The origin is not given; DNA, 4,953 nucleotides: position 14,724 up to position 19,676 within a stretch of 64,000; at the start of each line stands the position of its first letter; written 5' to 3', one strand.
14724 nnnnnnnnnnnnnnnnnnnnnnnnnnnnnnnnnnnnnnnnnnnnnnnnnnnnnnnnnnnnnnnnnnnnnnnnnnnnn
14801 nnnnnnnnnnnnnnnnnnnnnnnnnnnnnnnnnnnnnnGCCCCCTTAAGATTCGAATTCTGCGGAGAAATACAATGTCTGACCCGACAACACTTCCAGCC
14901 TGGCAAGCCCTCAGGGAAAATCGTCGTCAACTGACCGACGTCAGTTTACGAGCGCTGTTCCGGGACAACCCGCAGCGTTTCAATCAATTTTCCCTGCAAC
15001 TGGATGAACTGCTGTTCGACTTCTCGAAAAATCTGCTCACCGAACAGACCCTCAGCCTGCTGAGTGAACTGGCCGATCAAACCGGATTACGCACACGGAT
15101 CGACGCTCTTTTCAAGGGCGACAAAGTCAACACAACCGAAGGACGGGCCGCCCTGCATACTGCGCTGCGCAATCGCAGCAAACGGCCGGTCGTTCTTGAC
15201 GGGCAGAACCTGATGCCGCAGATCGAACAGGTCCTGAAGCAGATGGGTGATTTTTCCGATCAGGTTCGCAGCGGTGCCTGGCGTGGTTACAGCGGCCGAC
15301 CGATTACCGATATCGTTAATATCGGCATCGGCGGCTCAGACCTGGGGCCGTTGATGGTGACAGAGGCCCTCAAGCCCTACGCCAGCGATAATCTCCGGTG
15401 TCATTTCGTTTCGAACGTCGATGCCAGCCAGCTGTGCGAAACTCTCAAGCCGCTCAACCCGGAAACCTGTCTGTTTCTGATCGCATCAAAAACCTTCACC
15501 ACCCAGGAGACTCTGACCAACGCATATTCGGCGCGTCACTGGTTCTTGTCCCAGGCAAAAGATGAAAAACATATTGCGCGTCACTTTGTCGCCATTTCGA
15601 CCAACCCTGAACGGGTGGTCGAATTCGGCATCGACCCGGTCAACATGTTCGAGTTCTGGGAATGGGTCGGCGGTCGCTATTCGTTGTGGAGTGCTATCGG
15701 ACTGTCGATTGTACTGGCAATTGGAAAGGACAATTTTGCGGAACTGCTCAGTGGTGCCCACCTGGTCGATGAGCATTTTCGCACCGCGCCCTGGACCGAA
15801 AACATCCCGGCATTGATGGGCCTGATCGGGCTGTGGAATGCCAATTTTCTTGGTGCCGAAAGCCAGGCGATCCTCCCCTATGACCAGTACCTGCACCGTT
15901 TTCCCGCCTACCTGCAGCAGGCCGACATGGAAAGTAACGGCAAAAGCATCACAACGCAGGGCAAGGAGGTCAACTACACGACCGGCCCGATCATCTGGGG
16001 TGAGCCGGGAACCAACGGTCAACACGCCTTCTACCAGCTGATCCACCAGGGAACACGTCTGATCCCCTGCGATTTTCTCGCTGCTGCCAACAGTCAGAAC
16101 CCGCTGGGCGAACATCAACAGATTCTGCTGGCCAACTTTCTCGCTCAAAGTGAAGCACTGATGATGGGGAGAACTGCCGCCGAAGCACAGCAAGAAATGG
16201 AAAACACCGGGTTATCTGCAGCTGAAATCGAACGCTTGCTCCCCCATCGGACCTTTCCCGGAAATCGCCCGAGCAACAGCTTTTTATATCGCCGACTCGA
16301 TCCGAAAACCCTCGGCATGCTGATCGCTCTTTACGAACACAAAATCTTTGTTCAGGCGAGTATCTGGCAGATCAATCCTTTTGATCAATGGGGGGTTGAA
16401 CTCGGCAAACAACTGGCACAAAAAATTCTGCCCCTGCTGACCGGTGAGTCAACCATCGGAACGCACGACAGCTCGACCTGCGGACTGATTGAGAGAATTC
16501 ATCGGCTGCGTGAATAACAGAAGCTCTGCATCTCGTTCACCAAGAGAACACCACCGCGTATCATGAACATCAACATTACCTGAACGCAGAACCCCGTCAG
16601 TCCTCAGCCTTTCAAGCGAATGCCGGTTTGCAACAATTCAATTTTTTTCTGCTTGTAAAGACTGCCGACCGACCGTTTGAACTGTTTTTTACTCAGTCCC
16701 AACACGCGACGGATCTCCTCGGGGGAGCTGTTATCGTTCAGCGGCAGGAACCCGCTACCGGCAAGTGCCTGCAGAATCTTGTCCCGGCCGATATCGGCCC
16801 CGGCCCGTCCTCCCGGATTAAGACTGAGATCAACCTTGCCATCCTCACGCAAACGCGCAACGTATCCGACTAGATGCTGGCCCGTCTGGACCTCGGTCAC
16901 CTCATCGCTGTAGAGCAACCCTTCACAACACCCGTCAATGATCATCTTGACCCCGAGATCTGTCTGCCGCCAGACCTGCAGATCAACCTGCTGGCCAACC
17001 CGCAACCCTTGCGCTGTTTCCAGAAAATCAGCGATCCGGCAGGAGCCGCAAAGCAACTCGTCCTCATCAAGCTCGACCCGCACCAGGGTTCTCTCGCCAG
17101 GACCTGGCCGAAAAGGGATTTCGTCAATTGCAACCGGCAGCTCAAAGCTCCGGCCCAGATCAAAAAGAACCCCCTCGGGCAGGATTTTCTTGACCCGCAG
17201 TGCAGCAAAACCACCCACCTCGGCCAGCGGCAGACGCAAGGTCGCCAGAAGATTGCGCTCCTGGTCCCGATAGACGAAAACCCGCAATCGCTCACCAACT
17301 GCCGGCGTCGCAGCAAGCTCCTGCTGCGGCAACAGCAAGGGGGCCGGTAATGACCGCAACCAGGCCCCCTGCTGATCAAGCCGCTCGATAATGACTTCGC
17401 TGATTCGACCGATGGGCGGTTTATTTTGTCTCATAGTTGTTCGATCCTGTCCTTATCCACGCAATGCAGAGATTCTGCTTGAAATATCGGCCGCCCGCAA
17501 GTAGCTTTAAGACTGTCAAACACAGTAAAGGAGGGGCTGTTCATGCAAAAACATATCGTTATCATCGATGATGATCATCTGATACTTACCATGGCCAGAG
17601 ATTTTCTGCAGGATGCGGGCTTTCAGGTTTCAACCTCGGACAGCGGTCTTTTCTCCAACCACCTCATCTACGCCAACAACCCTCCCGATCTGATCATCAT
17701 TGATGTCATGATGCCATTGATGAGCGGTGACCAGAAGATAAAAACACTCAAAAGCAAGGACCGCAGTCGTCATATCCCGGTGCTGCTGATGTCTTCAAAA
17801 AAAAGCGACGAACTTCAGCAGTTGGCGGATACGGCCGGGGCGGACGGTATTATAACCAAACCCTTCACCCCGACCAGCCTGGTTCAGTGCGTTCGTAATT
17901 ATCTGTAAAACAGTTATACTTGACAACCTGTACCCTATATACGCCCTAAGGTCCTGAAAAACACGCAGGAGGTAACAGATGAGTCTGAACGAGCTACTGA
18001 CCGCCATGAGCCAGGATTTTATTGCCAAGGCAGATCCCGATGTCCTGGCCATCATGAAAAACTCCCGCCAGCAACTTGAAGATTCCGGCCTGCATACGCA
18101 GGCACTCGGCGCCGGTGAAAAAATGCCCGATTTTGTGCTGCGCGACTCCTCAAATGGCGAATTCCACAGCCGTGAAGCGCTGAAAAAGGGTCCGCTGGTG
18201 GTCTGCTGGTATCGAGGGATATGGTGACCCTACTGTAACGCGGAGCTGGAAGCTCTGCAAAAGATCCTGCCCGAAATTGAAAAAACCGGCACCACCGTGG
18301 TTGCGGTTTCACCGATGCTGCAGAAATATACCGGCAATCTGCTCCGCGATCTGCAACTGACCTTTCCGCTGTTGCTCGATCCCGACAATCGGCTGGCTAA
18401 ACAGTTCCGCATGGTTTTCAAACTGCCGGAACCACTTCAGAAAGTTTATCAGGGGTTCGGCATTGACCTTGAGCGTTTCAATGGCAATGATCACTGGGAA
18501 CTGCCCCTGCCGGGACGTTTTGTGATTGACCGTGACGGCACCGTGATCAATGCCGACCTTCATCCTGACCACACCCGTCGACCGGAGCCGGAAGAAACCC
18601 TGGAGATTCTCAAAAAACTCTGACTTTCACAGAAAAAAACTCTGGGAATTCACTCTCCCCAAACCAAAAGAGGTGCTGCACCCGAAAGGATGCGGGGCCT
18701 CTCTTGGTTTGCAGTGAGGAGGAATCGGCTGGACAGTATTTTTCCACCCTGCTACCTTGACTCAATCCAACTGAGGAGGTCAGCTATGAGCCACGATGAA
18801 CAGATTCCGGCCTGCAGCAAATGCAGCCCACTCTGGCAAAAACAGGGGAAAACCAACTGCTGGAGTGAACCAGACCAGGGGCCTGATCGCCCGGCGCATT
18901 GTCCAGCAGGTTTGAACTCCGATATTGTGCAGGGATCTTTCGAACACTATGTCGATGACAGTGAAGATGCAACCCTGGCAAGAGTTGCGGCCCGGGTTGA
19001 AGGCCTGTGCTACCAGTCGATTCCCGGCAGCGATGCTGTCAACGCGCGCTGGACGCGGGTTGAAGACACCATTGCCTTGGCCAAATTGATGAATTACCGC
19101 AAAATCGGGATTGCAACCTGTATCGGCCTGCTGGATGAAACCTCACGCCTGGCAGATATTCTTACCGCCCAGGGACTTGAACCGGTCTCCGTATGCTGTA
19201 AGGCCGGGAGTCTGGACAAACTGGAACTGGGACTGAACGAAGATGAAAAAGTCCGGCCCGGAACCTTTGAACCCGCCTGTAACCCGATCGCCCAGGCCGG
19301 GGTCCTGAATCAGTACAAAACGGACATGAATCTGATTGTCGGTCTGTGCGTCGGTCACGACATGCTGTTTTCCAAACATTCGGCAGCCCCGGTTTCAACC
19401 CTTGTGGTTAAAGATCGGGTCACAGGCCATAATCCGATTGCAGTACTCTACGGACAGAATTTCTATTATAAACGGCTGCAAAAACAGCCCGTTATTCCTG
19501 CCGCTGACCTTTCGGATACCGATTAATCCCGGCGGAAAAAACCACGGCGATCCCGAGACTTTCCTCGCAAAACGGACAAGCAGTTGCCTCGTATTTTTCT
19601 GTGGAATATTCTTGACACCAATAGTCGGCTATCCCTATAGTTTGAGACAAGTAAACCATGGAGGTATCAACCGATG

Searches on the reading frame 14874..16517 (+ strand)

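Call 21: search_protein_families(library=pfam, proteins=[window:14874-16517:+], max_evalue=0.001)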
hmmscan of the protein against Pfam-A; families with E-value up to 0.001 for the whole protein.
window:14874-16517:+ (547 aa): 1 family
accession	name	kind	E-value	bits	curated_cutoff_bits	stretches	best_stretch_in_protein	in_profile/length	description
PF00342.24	PGI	-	2.4e-227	755.7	22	1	49-539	1-486/486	Phosphoglucose isomerase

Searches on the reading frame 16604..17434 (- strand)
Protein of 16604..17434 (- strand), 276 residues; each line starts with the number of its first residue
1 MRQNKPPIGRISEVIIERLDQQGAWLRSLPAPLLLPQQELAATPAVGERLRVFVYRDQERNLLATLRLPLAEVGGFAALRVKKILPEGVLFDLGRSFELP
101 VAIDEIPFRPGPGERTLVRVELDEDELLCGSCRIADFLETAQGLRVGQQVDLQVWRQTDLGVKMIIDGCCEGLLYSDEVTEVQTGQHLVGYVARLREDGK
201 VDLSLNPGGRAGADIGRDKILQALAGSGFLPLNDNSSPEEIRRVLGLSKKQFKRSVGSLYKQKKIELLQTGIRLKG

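Call 21: search_protein_families(library=pfam, proteins=[window:16604-17434:-], max_evalue=0.001)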
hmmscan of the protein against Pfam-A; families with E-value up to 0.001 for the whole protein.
window:16604-17434:- (276 aa): 2 families
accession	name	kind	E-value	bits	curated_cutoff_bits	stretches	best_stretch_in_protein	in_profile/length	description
PF17783.7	CvfB_WH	-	8.3e-22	77.2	22.9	1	218-274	1-58/58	CvfB-like winged helix domain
PF13509.12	S1_2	-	2.7e-14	53.5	21.8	1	8-66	1-60/61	S1 domain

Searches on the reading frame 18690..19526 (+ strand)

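Call 21: search_protein_families(library=pfam, proteins=[window:18690-19526:+], max_evalue=0.001)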
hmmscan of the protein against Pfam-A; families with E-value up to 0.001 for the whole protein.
window:18690-19526:+ (278 aa): 1 family
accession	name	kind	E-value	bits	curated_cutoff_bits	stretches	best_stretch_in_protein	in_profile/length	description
PF08901.16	DUF1847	-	2.7e-58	196.4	25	1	72-238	2-157/157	Protein of unknown function (DUF1847)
